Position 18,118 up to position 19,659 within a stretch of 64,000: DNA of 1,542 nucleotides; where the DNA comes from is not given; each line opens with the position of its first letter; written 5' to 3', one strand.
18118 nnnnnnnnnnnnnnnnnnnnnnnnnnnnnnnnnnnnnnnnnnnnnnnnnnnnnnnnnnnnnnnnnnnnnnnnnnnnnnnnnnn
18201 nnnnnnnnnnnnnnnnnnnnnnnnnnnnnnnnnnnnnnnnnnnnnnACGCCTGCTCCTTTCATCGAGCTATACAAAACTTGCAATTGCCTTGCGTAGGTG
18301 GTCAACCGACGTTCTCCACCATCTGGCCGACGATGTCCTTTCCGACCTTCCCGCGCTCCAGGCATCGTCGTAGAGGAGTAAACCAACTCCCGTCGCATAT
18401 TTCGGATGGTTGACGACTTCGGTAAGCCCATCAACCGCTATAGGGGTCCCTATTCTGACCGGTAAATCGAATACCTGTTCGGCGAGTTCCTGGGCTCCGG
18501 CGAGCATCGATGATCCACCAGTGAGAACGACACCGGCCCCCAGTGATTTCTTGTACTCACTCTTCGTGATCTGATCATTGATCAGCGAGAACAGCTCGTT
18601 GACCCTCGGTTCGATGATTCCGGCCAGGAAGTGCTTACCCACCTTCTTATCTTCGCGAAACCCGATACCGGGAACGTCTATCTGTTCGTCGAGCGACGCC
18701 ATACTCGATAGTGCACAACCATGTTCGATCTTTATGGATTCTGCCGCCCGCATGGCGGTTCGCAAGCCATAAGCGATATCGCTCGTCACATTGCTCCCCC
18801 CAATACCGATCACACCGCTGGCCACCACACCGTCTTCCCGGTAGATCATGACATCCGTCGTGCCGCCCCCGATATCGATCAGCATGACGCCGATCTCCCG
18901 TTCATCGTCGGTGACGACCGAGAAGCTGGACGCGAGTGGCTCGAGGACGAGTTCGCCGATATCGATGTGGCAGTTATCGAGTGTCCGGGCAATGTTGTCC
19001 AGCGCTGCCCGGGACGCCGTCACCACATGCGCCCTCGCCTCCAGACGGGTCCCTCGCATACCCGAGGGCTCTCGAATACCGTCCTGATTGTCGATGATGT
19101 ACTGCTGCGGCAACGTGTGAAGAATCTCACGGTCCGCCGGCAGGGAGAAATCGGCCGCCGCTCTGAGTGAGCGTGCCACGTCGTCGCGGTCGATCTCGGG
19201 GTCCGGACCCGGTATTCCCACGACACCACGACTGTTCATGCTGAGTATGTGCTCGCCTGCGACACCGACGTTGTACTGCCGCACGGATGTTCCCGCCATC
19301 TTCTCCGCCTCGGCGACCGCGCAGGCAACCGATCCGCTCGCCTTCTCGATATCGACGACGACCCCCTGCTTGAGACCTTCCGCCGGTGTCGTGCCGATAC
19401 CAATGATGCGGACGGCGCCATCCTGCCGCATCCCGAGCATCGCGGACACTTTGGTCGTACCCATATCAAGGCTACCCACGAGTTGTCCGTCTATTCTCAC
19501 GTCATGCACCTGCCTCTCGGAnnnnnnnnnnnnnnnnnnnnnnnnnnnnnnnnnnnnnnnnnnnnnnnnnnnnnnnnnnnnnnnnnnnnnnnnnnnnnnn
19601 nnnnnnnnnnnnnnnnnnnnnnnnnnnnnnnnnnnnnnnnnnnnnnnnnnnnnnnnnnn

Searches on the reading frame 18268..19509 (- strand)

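Call 63: search_protein_families(library=pfam, proteins=[window:18268-19509:-], max_evalue=0.0001)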
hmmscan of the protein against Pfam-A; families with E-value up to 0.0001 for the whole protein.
window:18268-19509:- (413 aa): 4 families
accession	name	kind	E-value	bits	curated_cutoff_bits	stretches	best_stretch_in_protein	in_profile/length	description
PF14450.12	FtsA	-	5.2e-44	150.1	31.8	1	209-376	1-127/127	Cell division protein FtsA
PF02491.25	SHS2_FTSA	-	7.9e-28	97.1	25.4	1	85-164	1-79/79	SHS2 domain inserted in FTSA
PF06723.19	MreB_Mbl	-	1.3e-13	50.9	27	1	187-355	126-305/327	MreB/Mbl protein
PF11104.14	PilM_2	-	1.8e-06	27.5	27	0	194-263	168-237/340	Type IV pilus assembly protein PilM;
